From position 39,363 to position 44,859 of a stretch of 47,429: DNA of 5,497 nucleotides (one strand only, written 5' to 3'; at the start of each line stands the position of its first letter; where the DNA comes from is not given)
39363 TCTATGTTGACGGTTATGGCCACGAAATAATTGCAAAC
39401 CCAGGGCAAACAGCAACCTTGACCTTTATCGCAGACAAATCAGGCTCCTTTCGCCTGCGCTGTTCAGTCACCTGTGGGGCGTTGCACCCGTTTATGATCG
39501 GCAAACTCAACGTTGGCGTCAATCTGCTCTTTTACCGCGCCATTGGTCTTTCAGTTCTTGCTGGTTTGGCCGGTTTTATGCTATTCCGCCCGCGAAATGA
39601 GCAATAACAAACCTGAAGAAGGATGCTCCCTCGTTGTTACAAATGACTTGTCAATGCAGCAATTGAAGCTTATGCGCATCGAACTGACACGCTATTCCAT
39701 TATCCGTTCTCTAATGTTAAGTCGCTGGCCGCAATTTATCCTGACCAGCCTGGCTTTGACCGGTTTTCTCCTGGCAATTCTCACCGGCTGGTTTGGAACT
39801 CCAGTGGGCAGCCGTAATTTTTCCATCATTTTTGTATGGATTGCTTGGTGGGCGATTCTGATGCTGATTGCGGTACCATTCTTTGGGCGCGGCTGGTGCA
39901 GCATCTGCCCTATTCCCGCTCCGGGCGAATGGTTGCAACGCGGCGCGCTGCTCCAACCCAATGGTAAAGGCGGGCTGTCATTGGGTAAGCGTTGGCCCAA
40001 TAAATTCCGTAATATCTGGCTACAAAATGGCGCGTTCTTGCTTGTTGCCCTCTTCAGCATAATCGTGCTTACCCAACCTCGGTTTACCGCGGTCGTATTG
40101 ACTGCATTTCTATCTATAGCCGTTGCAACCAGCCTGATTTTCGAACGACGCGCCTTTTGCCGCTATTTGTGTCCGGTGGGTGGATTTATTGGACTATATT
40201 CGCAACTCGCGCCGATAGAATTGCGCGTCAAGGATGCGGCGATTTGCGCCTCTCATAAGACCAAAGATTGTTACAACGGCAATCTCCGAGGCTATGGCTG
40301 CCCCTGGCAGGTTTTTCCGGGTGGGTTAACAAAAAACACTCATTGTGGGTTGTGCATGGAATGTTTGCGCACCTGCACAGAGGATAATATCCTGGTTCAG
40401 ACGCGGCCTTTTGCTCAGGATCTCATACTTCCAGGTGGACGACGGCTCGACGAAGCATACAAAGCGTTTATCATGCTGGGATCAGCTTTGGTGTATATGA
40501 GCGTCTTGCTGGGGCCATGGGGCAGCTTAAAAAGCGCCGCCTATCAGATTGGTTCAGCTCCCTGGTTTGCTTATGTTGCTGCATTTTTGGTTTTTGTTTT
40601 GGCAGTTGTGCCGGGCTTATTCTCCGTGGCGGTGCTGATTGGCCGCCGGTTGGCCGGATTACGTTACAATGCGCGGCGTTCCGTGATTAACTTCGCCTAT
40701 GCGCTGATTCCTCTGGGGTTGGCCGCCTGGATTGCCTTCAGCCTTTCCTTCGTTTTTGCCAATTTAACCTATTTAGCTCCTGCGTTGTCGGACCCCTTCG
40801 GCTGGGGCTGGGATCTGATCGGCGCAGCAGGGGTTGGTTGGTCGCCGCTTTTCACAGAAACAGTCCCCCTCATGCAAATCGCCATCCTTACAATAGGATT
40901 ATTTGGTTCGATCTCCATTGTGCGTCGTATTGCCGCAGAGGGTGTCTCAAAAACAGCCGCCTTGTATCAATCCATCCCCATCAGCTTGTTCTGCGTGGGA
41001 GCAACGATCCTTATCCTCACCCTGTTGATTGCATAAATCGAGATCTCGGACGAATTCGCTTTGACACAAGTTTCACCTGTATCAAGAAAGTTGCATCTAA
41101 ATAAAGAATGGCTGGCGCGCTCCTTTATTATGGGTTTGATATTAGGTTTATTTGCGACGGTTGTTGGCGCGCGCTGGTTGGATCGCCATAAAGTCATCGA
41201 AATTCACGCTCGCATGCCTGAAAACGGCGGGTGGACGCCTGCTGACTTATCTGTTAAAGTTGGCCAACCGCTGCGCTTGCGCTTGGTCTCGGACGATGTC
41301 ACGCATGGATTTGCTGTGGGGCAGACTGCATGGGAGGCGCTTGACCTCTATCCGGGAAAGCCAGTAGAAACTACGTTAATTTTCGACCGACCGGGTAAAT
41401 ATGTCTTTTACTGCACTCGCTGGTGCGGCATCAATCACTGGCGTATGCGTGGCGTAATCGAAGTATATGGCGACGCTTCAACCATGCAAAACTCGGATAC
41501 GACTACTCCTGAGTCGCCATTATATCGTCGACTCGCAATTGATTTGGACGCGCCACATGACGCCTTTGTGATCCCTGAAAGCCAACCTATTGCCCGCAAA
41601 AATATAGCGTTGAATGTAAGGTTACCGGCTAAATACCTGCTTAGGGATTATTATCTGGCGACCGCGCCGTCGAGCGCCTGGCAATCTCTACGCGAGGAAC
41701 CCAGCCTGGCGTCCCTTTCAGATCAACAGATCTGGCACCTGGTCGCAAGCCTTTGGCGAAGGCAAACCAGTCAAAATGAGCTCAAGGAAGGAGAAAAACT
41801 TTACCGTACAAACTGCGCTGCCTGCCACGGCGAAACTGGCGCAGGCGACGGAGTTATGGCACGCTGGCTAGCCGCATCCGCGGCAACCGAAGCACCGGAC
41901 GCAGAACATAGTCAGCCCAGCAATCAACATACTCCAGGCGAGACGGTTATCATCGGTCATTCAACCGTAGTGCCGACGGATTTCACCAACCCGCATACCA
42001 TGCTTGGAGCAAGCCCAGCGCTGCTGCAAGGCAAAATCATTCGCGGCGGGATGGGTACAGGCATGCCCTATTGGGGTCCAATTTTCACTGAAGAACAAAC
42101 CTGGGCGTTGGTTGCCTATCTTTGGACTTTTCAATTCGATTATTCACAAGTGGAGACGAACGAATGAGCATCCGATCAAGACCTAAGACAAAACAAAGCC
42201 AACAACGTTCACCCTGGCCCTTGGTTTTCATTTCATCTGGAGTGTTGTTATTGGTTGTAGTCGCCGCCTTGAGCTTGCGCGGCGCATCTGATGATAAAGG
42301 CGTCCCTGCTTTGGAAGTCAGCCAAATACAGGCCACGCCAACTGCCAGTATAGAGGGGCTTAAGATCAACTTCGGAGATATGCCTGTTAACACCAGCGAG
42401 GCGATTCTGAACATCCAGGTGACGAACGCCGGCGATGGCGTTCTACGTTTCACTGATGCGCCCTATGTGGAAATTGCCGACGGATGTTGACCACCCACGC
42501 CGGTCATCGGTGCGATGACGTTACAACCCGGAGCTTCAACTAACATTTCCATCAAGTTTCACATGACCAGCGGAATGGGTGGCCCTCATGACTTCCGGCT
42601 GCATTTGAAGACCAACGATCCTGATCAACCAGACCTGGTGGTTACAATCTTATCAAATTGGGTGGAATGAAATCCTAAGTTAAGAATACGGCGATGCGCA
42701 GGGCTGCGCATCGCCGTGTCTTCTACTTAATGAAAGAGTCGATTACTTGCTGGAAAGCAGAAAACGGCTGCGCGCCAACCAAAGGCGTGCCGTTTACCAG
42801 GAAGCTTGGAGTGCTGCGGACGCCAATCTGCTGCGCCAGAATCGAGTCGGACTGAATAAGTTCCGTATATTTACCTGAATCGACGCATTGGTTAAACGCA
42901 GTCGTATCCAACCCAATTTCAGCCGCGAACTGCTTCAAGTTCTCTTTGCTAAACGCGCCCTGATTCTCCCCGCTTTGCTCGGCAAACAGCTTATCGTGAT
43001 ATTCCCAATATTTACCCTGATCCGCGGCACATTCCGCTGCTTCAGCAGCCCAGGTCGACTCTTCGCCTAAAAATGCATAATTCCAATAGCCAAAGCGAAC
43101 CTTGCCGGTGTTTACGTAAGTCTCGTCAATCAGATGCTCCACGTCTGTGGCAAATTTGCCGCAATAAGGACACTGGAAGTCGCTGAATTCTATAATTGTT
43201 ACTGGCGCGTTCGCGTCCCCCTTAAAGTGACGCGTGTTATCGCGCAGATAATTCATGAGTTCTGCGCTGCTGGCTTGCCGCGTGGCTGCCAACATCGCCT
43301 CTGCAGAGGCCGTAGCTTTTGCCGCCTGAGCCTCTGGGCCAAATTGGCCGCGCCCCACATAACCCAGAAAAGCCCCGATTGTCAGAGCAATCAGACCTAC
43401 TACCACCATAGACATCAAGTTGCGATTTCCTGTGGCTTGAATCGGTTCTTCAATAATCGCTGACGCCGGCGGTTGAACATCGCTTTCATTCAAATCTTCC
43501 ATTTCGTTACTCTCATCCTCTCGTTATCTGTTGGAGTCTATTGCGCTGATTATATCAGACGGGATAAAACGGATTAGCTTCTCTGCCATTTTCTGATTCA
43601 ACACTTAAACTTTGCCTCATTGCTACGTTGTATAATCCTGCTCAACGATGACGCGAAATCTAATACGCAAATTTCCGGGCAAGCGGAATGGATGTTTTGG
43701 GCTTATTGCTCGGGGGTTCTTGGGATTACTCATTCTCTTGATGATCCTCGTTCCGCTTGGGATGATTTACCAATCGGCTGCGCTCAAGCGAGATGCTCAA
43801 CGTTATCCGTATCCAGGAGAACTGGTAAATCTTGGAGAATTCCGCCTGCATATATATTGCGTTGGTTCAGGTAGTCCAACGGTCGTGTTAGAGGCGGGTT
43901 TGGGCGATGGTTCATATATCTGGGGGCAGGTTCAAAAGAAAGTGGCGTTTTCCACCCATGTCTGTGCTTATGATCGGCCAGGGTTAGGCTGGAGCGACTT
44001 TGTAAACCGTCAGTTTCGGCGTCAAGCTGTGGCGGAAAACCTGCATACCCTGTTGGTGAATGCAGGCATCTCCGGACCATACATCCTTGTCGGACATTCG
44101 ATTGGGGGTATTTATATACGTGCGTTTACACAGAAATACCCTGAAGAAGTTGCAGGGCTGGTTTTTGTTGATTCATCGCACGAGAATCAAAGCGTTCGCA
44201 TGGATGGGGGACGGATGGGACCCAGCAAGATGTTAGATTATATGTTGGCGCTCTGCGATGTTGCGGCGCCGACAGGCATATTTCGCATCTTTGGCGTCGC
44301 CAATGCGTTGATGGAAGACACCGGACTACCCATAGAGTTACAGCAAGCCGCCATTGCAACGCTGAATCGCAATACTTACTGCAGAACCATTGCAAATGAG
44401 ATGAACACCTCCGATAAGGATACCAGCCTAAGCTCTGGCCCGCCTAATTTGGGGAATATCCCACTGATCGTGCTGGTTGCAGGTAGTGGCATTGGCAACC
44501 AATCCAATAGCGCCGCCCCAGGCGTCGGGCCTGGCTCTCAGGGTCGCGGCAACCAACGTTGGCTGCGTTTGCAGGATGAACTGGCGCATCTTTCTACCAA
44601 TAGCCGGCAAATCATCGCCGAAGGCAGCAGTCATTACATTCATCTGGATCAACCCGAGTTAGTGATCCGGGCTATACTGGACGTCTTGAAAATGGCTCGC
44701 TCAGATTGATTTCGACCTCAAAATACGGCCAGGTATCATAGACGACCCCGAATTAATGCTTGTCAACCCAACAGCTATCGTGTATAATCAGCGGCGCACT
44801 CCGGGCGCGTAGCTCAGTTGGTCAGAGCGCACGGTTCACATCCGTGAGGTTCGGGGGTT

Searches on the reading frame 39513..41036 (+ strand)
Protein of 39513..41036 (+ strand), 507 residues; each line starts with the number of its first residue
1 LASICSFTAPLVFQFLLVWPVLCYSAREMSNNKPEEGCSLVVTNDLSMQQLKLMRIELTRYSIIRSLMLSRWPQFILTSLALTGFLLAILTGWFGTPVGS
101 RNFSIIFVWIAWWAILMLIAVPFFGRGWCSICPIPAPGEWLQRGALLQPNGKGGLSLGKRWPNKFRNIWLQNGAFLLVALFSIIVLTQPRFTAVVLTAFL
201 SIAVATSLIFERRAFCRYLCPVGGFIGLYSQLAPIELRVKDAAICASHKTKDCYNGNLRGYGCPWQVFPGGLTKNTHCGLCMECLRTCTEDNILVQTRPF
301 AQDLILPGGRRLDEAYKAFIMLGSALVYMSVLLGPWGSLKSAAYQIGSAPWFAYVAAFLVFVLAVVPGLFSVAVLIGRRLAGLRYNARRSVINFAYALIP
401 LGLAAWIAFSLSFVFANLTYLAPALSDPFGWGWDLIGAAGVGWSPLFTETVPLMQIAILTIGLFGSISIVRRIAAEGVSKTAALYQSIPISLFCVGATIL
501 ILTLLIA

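Call 4: search_protein_families(library=pfam, proteins=[window:39513-41036:+], max_evalue=0.01)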
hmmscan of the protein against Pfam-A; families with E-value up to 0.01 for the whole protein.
window:39513-41036:+ (507 aa): 1 family
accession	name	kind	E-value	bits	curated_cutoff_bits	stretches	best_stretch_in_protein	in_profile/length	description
PF12801.12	Fer4_5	-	7.8e-11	42.2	22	2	196-232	5-40/48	4Fe-4S binding domain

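Call 5: search_protein_families(library=padloc, proteins=[window:39513-41036:+], max_evalue=0.01)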
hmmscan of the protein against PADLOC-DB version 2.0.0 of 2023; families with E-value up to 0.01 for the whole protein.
window:39513-41036:+ (507 aa): 0 families

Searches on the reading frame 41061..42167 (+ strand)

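Call 91: search_protein_families(library=pfam, proteins=[window:41061-42167:+], max_evalue=0.0001)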
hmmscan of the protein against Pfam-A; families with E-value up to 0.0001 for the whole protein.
window:41061-42167:+ (368 aa): 3 families
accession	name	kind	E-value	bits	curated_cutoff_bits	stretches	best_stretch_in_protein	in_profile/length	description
PF00034.26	Cytochrom_C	-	4.4e-13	50.8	21.3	1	242-356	2-88/90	Cytochrome c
PF13442.11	Cytochrome_CBB3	-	3.5e-11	43.7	27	1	240-354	2-68/68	Cytochrome C oxidase, cbb3-type, subunit III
PF00116.26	COX2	-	4.3e-08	33.5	22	1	65-134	50-118/120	Cytochrome C oxidase subunit II, periplasmic domain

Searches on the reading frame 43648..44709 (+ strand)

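Call 91: search_protein_families(library=pfam, proteins=[window:43648-44709:+], max_evalue=0.0001)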
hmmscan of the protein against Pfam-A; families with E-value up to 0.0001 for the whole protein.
window:43648-44709:+ (353 aa): 3 families
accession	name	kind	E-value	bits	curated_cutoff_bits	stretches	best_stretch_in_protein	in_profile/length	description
PF00561.26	Abhydrolase_1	-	5.8e-15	56.1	25.8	1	77-199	1-127/245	alpha/beta hydrolase fold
PF12697.13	Abhydrolase_6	-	2.4e-14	55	26.3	1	79-342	1-217/217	Alpha/beta hydrolase family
PF12146.15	Hydrolase_4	-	2.3e-06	27.5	27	1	101-174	30-107/239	Serine aminopeptidase, S33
